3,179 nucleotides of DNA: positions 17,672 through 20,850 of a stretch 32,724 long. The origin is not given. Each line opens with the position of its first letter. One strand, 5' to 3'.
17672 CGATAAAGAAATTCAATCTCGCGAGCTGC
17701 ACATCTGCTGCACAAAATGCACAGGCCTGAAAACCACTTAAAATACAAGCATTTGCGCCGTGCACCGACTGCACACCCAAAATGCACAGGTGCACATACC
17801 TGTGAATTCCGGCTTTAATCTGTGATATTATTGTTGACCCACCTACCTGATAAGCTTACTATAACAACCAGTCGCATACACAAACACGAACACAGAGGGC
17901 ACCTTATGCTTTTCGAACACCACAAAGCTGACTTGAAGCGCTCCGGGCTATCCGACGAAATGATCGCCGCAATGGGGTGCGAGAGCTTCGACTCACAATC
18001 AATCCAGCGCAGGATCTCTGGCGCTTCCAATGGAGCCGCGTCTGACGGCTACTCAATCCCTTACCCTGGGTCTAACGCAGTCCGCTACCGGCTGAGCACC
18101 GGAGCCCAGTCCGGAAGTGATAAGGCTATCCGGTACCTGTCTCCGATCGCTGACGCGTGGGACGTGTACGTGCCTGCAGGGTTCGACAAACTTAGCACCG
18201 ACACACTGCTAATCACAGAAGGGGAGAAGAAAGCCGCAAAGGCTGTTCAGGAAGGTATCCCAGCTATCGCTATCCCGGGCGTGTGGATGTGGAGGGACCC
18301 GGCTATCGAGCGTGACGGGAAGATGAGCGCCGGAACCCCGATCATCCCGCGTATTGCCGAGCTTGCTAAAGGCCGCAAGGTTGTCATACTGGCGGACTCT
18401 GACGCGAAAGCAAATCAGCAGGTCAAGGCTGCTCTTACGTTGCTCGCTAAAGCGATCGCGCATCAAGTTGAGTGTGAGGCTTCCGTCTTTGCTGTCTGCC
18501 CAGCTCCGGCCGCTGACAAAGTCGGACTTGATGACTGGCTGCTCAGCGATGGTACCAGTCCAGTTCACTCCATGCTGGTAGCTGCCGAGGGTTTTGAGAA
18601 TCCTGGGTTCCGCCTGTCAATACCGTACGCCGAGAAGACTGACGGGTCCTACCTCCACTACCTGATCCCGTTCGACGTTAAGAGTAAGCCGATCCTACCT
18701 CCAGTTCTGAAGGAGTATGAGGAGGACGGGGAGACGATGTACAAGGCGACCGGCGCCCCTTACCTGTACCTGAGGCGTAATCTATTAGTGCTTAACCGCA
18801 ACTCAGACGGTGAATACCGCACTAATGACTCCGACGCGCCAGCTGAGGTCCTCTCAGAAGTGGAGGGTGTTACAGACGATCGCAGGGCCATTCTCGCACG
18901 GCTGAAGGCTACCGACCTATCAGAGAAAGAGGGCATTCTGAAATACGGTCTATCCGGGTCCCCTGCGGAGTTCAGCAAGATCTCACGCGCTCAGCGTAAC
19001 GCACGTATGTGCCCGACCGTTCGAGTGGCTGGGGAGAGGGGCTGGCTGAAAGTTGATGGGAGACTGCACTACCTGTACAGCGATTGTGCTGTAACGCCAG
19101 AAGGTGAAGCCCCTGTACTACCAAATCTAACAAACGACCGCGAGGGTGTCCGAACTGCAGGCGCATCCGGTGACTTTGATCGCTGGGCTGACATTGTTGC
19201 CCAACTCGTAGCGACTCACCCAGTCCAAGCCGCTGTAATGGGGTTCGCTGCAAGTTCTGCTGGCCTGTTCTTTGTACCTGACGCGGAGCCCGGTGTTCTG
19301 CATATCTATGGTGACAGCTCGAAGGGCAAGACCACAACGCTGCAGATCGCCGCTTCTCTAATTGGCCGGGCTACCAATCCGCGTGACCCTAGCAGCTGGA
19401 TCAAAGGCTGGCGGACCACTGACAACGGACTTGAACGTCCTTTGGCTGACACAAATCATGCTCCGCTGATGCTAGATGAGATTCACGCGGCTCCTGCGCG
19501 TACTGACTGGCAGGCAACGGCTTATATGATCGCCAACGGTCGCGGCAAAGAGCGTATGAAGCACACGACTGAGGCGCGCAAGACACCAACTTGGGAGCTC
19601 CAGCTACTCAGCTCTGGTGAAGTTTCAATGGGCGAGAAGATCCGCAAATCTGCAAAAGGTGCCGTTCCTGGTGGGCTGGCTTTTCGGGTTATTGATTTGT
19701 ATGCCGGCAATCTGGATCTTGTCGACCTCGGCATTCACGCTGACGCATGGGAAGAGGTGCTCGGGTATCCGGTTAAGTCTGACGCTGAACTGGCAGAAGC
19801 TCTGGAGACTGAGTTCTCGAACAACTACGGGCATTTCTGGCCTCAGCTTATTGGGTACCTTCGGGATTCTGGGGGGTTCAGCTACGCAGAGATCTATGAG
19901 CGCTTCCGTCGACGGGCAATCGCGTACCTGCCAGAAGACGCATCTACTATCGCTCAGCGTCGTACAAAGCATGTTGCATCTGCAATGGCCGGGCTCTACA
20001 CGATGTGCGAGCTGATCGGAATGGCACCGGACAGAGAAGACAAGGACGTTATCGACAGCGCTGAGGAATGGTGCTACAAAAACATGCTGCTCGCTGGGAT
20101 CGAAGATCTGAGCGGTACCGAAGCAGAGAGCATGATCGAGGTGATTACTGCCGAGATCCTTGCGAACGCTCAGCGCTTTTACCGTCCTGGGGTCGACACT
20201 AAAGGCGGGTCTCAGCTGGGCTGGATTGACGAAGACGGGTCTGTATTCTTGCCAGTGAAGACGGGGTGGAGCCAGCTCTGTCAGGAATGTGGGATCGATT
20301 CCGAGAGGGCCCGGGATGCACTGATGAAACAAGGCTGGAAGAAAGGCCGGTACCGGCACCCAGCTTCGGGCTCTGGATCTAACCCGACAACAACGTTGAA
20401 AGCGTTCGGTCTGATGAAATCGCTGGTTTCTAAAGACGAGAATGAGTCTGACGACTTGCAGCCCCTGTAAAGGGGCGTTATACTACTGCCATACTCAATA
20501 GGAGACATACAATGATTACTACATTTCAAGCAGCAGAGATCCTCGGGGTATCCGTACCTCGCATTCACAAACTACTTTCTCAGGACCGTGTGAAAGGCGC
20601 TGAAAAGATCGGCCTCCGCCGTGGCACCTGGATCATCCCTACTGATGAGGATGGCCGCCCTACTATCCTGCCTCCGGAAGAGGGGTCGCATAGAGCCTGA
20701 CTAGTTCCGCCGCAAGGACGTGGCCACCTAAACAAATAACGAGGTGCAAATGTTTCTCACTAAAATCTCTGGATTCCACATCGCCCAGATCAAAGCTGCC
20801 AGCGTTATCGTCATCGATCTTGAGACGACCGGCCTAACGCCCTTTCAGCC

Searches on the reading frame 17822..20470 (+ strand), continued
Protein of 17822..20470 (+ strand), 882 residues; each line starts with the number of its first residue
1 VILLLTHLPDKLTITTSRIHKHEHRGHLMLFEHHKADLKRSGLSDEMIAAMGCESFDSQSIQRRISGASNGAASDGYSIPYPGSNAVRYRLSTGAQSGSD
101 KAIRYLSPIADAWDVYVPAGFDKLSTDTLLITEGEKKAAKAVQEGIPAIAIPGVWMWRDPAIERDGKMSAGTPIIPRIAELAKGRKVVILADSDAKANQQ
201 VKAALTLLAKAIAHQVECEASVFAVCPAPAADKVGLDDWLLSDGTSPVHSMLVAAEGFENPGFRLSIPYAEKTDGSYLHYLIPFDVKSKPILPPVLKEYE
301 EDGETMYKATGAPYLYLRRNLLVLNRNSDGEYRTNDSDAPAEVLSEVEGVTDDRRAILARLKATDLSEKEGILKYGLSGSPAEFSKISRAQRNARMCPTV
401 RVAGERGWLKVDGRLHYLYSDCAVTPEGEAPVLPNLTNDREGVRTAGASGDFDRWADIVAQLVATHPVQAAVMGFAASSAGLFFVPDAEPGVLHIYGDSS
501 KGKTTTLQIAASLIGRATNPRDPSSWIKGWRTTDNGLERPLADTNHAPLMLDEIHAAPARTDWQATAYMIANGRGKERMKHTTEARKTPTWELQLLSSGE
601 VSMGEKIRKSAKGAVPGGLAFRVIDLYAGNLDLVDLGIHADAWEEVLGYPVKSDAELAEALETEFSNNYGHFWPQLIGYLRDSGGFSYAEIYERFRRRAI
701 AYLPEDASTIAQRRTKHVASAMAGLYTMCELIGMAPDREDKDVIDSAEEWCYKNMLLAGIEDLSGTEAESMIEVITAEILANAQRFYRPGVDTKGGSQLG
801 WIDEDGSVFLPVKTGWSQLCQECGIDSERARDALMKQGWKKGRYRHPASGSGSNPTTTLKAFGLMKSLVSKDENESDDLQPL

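Call 57: find_encoding_contigs(protein=P0013, flank=6000, max_places=2)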
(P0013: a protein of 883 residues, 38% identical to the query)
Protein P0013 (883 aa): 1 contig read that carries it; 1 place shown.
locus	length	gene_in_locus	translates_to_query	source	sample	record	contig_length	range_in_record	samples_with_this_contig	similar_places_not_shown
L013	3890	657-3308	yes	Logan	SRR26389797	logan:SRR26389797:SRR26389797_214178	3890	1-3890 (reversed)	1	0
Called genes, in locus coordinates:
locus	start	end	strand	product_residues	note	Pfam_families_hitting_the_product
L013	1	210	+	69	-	?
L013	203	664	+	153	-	PF05869:Dam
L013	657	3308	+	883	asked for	PF12965:DUF3854, PF06048:DUF927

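Call 60: predict_structure(alignment_id=A3)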
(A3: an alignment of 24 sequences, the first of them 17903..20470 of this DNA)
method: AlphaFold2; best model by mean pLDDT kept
length: 855 residues; sequences in the alignment: 24
mean_pLDDT: 84.0   pTM: 0.65
mean pLDDT of the five models: 84.0, 83.6, 83.3, 80.1, 79.7
residues with pLDDT >= 90: 343; 70-90: 402; 50-70: 89; < 50: 21
segments of 3 or more residues with pLDDT < 50: 506-508, 843-855
pLDDT, mean of each block of 10 residues (from residue 1): 85 93 92 80 70 88 79 74 77 90 94 96 91 64 91 96 92 92 95 95 80 91 92 94 90 94 92 90 93 86 74 76 88 82 79 89 90 87 91 86 82 58 91 93 95 92 91 83 90 75 64 86 86 74 79 62 87 86 69 84 82 87 89 90 93 93 96 85 86 97 92 90 90 60 72 81 63 84 87 74 79 86 78 82 41 31
secondary structure, 60 per line:
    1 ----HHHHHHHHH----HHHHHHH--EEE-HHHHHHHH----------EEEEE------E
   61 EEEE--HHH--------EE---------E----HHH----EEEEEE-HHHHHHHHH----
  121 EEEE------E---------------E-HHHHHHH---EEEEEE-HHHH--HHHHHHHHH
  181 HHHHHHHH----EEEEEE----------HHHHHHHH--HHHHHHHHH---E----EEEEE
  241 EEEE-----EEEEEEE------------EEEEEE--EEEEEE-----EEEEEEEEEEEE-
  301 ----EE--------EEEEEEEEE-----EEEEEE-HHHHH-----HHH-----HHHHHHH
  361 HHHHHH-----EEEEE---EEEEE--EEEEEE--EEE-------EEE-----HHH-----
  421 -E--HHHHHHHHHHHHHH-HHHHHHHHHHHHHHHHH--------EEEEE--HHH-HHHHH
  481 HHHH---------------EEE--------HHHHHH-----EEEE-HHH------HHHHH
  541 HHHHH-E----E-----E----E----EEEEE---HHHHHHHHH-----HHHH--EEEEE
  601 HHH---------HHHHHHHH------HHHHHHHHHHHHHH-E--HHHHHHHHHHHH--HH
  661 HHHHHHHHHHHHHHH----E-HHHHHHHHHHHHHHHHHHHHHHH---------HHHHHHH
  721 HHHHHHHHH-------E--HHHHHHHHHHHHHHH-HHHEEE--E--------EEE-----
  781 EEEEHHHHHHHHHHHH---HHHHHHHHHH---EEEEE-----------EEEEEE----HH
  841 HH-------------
elements in order (helices of 4 or more, strands of 3 or more residues): H5-13 H18-24 E27-29 H31-38 E49-53 E60-64 E101-106 H108-116 E121-124 H149-155 E159-164 H166-169 H172-188 E193-198 H209-216 H219-227 E236-244 E250-256 E269-274 E277-282 E288-299 E315-323 E329-334 H336-340 H354-366 E372-376 E380-384 E387-392 E395-397 E405-407 H425-438 H440-456 E465-469 H476-484 E500-502 H511-516 E522-525 H536-545 E568-572 H576-584 H590-593 E596-600 H613-620 H627-640 H645-656 H659-675 H682-704 H714-729 H740-754 E759-761 E773-775 E781-784 H785-796 H800-809 E813-817 E829-834 H839-842

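Call 63: fold_search(model_id=the predicted structure, library=pdb)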
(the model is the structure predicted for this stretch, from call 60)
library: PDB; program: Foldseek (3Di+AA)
matches with E <= 10: 579; with E <= 0.001: 10
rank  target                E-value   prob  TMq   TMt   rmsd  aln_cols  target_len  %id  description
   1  5dgk_A                4.0e-21  1.00  0.45  0.70   7.1       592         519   17  SCCmec type IV Cch - active helicase (released 2016-08-24)
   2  5dgk_B                1.4e-20  1.00  0.45  0.71   6.2       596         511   16  SCCmec type IV Cch - active helicase (released 2016-08-24)
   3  4upb_E                1.5e-05  0.99  0.16  0.26  21.5       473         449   12  Electron cryo-microscopy of the complex formed between the hexameric ATPase RavA and the decameric inducible decarboxy (released 2014-08-20)
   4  4upb_C                3.2e-05  0.99  0.17  0.27  17.8       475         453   11  Electron cryo-microscopy of the complex formed between the hexameric ATPase RavA and the decameric inducible decarboxy (released 2014-08-20)
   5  3nbx                  6.1e-05  0.98  0.17  0.25  22.0       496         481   12  Crystal structure of E. coli RavA (Regulatory ATPase variant A) in complex with ADP (released 2011-01-12)
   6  8wwa_B                5.0e-04  0.93  0.18  0.23  19.3       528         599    9  Structure of AMPPNP-Form AsfvPrimPol Hexamer (released 2025-04-30)
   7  8efv_A                6.6e-04  0.99  0.13  0.32  20.1       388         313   15  Structure of single homo-hexameric Holliday junction ATP-dependent DNA helicase RuvB motor (released 2023-05-10)
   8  8wwa_E                7.0e-04  0.99  0.20  0.26  14.6       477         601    9  Structure of AMPPNP-Form AsfvPrimPol Hexamer (released 2025-04-30)
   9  8rxt_F                8.2e-04  0.99  0.18  0.29   8.3       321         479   10  ComM helicase hexamer in abscence o DNA (released 2024-10-30)
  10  6q7l_W                9.1e-04  0.93  0.17  0.27  20.6       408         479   13  Spiral structure of E. coli RavA in the RavA-LdcI cage-like complex (released 2020-02-12)
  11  9dx3_C                1.1e-03  0.90  0.13  0.29  18.5       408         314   15  EcRuvB 9-mer pre-assembly complex (released 2026-01-21)
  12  8ww7_B                1.3e-03  0.89  0.18  0.17  17.5       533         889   10  Structure of AMPPNP-Form AsfvPrimPol Dodecamer (released 2025-04-30)
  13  8wwa_F                1.7e-03  0.94  0.18  0.24  15.9       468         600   10  Structure of AMPPNP-Form AsfvPrimPol Hexamer (released 2025-04-30)
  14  8efv_B                1.8e-03  0.96  0.12  0.30  18.6       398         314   16  Structure of single homo-hexameric Holliday junction ATP-dependent DNA helicase RuvB motor (released 2023-05-10)
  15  9dx3_A                2.2e-03  0.96  0.15  0.35  18.9       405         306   14  EcRuvB 9-mer pre-assembly complex (released 2026-01-21)
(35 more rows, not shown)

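Call 76: find_related_loci(query=window:17903-20470:+, collection=genome_contigs, flank=4000)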
Query window:17903-20470:+ (855 aa) in genome_contigs; peptide patterns used: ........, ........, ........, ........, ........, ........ (x = any residue, [..] = any of these).
91 stretches matched a pattern, but none encodes a relative of the query by tblastn (E <= 1e-3).

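Call 77: find_related_loci(query=A3, collection=genome_contigs, flank=3000)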
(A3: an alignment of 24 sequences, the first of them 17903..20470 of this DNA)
Query A3 (855 aa) in genome_contigs; peptide patterns used: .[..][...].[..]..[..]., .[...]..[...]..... (x = any residue, [..] = any of these).
600 stretches matched a pattern (row limit reached: there are more); 572 encode a relative of the query (tblastn E <= 1e-3); the best 80 are kept; 80 distinct loci.
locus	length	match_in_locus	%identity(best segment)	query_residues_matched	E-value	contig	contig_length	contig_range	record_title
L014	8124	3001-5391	28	3-788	6e-57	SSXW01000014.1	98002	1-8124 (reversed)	Dechloromonas sp. Dech2017 XMAS_Iso3_NODE_14_length_98002_cov_29.2386, whole genome shotgun sequence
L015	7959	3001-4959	27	102-794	8e-29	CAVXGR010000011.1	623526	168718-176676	MAG: uncultured delta proteobacterium isolate MFD02416.bin.1.411 genome assembly, contig: contig_4093, whole genome shot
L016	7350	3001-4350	27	303-777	2e-27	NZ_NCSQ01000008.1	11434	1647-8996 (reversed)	Aquidulcibacter paucihalophilus strain TH1-2 scaffold27, whole genome shotgun sequence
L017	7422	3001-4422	29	99-601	5e-27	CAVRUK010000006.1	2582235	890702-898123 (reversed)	MAG: uncultured delta proteobacterium isolate MFD02248.bin.1.51 genome assembly, contig: contig_9513, whole genome shotg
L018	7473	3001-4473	28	74-601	1e-26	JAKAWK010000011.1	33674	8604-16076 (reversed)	MAG: Nitrospirae bacterium isolate YP4.bin52 NODE_1763_length_33674_cov_2.354160, whole genome shotgun sequence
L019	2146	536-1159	35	422-643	5e-27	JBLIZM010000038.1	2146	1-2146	MAG: Trichlorobacter sp. isolate APR308 k141_147271, whole genome shotgun sequence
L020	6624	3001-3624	36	422-643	1e-26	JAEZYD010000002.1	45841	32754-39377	MAG: Proteobacteria bacterium isolate OH_PFB_223 k127_1056792, whole genome shotgun sequence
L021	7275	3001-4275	31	295-705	2e-26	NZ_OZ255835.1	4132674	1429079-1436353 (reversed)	MAG: Lichenicoccus sp. isolate 34967df6-17dc-47d7-a1e3-b36c4fd18c6d chromosome 1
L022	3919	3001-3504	40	460-642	7e-26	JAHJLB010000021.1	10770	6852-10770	MAG: Proteobacteria bacterium isolate Old_saline.mb.115 Old_saline.mb.115_k141_379830, whole genome shotgun sequence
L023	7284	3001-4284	27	278-723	4e-26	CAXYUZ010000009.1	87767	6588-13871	MAG: uncultured Desulfuromonadaceae bacterium isolate ERR13598973_concoct_76 genome assembly, contig: ERZ24875783.17, wh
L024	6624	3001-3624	35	422-643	6e-26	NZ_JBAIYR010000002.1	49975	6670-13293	Desulfovibrio sp. 1188_IL3213 NODE_2_length_49975_cov_56.687931, whole genome shotgun sequence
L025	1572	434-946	40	422-601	2e-26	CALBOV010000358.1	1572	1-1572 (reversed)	MAG TPA_asm: uncultured Salinisphaerales bacterium isolate ERR599162_bin.92_CONCOCT_v1.1_MAG genome assembly, contig: ER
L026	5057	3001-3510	36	421-601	1e-25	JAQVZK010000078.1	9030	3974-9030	MAG: Desulfovibrio sp. isolate STF2_171 NODE_24317_length_9030_cov_2.547344_Sandtown_F2, whole genome shotgun sequence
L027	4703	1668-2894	26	422-842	2e-25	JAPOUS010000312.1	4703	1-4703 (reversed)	MAG: Cellvibrionales bacterium isolate CLI1_bin_2 NODE_787_length_4703_cov_7.31454, whole genome shotgun sequence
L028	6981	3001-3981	30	345-692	3e-25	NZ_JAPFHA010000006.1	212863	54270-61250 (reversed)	Niveibacterium sp. 24ML NODE_6_length_212863_cov_91.643708, whole genome shotgun sequence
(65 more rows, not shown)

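Call 89: find_encoding_contigs(protein=P0001, flank=10000, max_places=4)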
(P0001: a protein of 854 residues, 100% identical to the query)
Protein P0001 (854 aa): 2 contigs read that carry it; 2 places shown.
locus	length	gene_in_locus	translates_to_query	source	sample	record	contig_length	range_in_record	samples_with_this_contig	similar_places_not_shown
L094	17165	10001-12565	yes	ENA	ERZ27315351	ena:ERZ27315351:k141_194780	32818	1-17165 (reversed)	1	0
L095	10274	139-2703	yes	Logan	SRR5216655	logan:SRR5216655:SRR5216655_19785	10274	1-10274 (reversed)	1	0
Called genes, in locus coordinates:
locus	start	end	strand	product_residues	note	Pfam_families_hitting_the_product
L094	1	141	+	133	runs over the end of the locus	-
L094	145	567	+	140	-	PF11367:Tail_completion_gp17 (faint)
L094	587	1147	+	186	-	-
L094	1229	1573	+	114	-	-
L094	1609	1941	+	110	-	-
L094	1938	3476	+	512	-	-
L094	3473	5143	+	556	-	-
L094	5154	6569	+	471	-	PF13620:CarboxypepD_reg (faint)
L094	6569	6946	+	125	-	-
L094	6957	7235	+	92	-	-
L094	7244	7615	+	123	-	PF23140:Gp80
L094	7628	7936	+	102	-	-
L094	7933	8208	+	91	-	PF13272:Holin_2-3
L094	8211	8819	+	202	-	PF01464:SLT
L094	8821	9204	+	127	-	-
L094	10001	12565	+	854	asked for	PF12965:DUF3854, PF06048:DUF927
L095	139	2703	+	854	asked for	PF12965:DUF3854, PF06048:DUF927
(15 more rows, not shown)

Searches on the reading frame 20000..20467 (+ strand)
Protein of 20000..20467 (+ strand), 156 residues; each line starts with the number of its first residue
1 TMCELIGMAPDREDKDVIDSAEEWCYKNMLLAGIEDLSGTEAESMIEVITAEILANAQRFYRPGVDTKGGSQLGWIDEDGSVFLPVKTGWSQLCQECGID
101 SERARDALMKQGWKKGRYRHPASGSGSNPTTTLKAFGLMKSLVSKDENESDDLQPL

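Call 100: predict_structure(alignment_id=A5)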
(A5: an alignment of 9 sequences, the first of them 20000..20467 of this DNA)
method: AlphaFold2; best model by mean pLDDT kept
length: 156 residues; sequences in the alignment: 9
mean_pLDDT: 77.1   pTM: 0.61
mean pLDDT of the five models: 77.1, 76.1, 76.1, 75.9, 74.5
residues with pLDDT >= 90: 41; 70-90: 68; 50-70: 30; < 50: 17
segments of 3 or more residues with pLDDT < 50: 33-38, 146-156
pLDDT, mean of each block of 10 residues (from residue 1): 64 73 69 51 86 88 72 88 93 91 90 92 85 88 51 38
secondary structure, 60 per line:
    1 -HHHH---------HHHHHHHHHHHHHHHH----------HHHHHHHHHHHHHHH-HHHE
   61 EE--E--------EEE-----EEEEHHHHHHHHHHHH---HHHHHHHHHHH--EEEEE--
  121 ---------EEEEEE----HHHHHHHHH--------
elements in order: H2-5 H15-30 H41-55 E60-62 E74-76 E82-85 H86-97 H101-111 E114-118 E130-135 H140-148

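Call 102: fold_search(model_id=the predicted structure, library=pdb)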
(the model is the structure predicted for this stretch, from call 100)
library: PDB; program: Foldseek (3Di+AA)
matches with E <= 10: 538; with E <= 0.001: 0
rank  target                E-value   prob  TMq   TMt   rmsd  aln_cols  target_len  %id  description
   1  9sfa_A                5.4e-02  0.80  0.37  0.21   8.3       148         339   13  Cyclic nucleotide binding transcription factor Bd2879 - apo form (released 2025-10-22)
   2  3i54_A                1.1e-01  0.54  0.29  0.22  12.3       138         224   13  Crystal structure of MtbCRP in complex with cAMP (released 2009-09-08)
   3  3i54_D                1.1e-01  0.54  0.29  0.22  12.6       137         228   16  Crystal structure of MtbCRP in complex with cAMP (released 2009-09-08)
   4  3h3u_A                1.2e-01  0.54  0.29  0.23  11.4       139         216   13  Crystal structure of CRP (cAMP receptor Protein) from Mycobacterium tuberculosis (released 2010-02-02)
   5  8ylg_A                1.9e-01  0.20  0.27  0.26   9.4       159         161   16  Crystal structure of Burkholderia thailandensis MftR in complex with operator DNA (released 2024-11-13)
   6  3i59_A                2.1e-01  0.41  0.29  0.23  12.5       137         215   16  Crystal structure of MtbCRP in complex with N6-cAMP (released 2009-09-08)
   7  7dct_E                2.5e-01  0.28  0.27  0.36  10.4       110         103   14  Crystal structure of HSF1 DNA-binding domain in complex with 3-site HSE DNA (24 bp) (released 2021-07-14)
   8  3r6s_F                2.7e-01  0.38  0.30  0.23  11.7       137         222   14  Crystal structure of GlxR transcription factor from Corynebacterium glutamicum with cAMP (released 2012-03-28)
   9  8zde_F                2.7e-01  0.30  0.29  0.31  12.6       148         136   17  Crystal structure of HsmR with DNA bound (released 2025-11-05)
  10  8za5_B                2.8e-01  0.25  0.27  0.29  12.3       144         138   15  Crystal structure of HsmR (released 2025-10-29)
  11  4byy_A                3.0e-01  0.33  0.29  0.22  11.1       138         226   12  Apo GlxR (released 2014-07-30)
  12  7o0c_A                3.4e-01  0.08  0.18  0.14  12.9       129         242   11  Human phosphomannomutase 2 (PMM2) wild-type in apo state (released 2022-02-02)
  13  4em0                  3.6e-01  0.16  0.25  0.26  10.7       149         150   10  staphylococcus aureus MarR in complex with salicylate and kanamycin (released 2013-04-17)
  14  9sfa_B                3.9e-01  0.28  0.31  0.17  14.9       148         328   14  Cyclic nucleotide binding transcription factor Bd2879 - apo form (released 2025-10-22)
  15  5f7q_L                3.9e-01  0.18  0.22  0.11   6.5        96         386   14  ROK repressor Lmo0178 from Listeria monocytogenes bound to operator (released 2016-09-07)
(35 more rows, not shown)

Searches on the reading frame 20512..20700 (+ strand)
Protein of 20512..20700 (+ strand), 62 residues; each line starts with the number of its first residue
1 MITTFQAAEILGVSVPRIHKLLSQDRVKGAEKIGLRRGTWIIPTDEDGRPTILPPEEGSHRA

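Call 23: search_protein_families(library=pfam, max_evalue=0.01, proteins=[window:20512-20700:+])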
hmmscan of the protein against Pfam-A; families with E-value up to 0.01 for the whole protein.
window:20512-20700:+ (62 aa): 1 family
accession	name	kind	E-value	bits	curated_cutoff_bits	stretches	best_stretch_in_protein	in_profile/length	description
PF12728.13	HTH_17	-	1.5e-05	25.6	27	1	2-45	2-41/51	Helix-turn-helix domain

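Call 24: search_protein_families(library=phrogs, max_evalue=0.01, proteins=[window:20512-20700:+])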
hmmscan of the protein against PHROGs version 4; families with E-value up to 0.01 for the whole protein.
window:20512-20700:+ (62 aa): 1 family
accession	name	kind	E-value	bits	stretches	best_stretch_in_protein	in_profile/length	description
phrog_6401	-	DNA, RNA and nucleotide metabolism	0.0012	19.7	1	1-34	9-42/64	DNA binding protein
